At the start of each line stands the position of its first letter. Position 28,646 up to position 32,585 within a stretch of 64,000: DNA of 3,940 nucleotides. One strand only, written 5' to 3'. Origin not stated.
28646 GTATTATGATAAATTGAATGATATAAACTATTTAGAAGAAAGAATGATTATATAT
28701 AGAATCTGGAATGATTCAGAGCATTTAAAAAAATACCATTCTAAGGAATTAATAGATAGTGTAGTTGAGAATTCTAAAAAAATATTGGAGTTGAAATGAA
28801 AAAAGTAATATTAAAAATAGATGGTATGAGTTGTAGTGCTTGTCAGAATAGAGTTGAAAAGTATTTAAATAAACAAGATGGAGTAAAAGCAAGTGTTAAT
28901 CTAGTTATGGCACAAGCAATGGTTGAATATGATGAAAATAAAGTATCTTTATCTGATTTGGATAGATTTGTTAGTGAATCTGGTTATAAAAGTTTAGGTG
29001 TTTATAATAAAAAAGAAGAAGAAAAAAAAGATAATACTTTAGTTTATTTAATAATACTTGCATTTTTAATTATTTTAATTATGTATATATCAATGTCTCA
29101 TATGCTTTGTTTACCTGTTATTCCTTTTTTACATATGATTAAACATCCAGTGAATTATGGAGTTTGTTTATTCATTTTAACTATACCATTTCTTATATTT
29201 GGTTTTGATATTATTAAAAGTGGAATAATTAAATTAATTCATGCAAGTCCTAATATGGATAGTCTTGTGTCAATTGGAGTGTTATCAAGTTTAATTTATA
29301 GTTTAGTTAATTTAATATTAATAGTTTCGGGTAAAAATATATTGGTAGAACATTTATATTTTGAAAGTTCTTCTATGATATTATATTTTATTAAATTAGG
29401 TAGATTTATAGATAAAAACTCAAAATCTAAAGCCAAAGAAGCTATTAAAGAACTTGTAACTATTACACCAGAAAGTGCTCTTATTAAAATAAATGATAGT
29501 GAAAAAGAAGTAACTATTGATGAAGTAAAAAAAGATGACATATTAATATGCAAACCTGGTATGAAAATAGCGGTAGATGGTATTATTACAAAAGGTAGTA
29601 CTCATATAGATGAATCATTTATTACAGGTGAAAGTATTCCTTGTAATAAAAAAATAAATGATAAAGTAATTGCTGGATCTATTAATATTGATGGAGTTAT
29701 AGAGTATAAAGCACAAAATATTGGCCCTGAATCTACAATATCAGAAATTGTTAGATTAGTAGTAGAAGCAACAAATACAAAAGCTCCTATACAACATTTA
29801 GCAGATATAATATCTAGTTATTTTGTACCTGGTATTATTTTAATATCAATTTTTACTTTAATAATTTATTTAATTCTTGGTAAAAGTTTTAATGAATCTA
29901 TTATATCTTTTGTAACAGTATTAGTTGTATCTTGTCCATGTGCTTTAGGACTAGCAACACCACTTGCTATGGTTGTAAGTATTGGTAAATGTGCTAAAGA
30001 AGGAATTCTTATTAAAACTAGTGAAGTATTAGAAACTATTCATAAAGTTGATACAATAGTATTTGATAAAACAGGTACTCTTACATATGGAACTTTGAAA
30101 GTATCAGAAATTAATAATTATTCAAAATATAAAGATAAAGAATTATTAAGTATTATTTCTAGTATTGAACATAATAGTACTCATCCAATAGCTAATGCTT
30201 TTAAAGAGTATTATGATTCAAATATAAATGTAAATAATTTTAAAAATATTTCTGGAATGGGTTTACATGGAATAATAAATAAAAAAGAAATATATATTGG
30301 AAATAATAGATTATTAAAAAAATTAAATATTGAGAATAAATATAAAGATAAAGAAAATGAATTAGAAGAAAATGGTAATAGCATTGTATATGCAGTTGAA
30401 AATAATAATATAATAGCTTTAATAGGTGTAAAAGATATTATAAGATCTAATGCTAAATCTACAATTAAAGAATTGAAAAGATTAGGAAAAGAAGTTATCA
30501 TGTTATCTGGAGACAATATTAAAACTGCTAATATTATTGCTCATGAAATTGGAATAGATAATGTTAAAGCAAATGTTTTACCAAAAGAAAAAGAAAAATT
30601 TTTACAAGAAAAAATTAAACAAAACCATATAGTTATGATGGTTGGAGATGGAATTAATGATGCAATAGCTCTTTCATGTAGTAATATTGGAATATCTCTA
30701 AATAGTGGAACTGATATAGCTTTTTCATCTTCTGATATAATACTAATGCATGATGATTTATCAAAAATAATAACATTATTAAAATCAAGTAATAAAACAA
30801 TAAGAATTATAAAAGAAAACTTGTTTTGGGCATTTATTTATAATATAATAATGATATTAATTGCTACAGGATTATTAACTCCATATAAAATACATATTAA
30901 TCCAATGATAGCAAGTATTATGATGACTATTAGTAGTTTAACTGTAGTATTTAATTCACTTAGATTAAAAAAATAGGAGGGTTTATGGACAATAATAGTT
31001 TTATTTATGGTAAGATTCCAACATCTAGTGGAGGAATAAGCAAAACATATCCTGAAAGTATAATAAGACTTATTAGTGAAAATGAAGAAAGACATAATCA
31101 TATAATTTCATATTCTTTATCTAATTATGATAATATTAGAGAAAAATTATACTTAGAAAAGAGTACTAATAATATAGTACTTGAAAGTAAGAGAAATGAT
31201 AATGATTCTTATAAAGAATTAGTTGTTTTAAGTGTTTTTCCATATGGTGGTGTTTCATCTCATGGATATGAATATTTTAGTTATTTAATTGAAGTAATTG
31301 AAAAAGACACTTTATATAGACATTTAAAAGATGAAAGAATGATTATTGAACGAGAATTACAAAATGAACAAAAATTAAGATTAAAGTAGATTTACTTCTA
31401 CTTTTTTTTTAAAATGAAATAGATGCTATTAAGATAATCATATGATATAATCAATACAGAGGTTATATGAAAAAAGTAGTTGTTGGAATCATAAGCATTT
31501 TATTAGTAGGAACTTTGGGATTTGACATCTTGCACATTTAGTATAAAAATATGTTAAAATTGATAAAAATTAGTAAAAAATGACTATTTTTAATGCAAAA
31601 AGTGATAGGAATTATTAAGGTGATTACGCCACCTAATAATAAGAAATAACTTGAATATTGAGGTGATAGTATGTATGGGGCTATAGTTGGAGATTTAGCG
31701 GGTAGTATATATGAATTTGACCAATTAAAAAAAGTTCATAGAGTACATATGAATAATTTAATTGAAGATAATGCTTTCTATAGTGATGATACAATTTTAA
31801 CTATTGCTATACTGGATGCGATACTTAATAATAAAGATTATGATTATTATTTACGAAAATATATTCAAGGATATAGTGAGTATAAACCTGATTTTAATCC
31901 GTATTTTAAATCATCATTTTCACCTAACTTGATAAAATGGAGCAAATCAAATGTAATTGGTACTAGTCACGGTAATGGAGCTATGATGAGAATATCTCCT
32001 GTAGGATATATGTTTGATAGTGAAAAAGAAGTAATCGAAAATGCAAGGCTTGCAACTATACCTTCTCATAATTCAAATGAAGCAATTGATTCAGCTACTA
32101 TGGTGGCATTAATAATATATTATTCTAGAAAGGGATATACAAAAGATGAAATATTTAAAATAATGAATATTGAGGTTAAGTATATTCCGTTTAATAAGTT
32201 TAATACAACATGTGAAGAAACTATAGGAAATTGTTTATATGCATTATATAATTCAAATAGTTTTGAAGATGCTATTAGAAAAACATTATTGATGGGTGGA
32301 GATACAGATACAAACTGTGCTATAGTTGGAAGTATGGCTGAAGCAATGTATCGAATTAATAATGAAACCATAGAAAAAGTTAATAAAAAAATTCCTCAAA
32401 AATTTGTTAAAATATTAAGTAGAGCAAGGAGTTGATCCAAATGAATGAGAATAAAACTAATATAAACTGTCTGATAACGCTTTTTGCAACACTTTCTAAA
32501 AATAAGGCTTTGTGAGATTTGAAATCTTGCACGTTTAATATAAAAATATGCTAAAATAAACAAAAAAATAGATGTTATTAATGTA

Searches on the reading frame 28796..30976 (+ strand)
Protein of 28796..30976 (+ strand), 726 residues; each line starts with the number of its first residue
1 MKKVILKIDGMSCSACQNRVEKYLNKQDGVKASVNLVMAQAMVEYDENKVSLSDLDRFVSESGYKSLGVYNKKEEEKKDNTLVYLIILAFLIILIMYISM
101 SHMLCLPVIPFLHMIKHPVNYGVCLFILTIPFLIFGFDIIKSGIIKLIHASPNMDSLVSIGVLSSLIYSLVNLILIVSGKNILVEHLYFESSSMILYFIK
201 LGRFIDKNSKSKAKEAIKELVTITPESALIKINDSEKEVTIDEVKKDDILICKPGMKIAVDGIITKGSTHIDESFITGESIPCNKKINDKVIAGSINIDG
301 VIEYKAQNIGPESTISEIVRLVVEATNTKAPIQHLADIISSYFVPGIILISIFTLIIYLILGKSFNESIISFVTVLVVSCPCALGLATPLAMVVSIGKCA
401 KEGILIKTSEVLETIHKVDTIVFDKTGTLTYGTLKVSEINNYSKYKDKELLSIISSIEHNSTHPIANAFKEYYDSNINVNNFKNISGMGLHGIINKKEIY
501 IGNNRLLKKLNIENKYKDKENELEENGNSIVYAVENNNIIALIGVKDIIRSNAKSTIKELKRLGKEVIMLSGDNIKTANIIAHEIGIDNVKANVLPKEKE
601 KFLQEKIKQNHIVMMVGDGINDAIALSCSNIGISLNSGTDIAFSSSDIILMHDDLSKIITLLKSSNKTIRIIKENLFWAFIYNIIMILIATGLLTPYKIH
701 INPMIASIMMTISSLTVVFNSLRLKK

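Call 5: search_protein_families(library=pfam, proteins=[window:28796-30976:+], max_evalue=0.01)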
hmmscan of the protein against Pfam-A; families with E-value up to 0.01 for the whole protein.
window:28796-30976:+ (726 aa): 3 families
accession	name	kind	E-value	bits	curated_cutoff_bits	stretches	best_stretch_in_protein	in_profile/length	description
PF00122.25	E1-E2_ATPase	-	1.4e-51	175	28.1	1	224-401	3-180/181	E1-E2 ATPase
PF00702.32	Hydrolase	-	3e-30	106.5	26.4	1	418-627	1-188/191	haloacid dehalogenase-like hydrolase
PF00403.32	HMA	-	5.3e-11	43.2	24.8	1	6-65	2-62/62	Heavy-metal-associated domain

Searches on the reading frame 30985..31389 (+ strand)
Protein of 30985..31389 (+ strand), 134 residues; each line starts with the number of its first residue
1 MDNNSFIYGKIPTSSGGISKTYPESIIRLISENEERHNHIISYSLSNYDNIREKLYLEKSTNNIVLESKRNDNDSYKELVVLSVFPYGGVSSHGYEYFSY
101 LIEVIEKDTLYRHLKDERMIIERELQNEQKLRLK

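Call 5: search_protein_families(library=pfam, proteins=[window:30985-31389:+], max_evalue=0.01)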
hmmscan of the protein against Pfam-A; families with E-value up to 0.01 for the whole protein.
window:30985-31389:+ (134 aa): 0 families

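Call 9: search_protein_families(library=ncbifam, proteins=[window:30985-31389:+], max_evalue=1)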
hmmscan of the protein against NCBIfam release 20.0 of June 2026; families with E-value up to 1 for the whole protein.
window:30985-31389:+ (134 aa): 1 family
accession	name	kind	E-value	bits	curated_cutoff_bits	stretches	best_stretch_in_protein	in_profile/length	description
NF007020.0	PRK09485.1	equivalog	0.15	11.1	215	0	68-100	98-130/306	homocysteine S-methyltransferase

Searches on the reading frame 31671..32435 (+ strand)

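Call 26: search_protein_families(library=pfam, proteins=[window:31671-32435:+], max_evalue=1)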
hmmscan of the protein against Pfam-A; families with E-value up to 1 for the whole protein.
window:31671-32435:+ (254 aa): 4 families
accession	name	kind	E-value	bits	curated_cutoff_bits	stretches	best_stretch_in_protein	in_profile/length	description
PF03747.19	ADP_ribosyl_GH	-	6.1e-34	118.4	26.2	2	1-165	3-187/287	ADP-ribosylglycohydrolase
PF11866.13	DUF3386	-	0.032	14.1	25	1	194-249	78-137/211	Protein of unknown function (DUF3386)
PF00920.27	ILVD_EDD_N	-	0.11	12.1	27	1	192-242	216-266/316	Dihydroxy-acid/6-phosphogluconate dehydratase N-terminal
PF18781.7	Phage_spike_2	-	0.17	12.7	25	1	85-102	38-54/76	Phage spike trimer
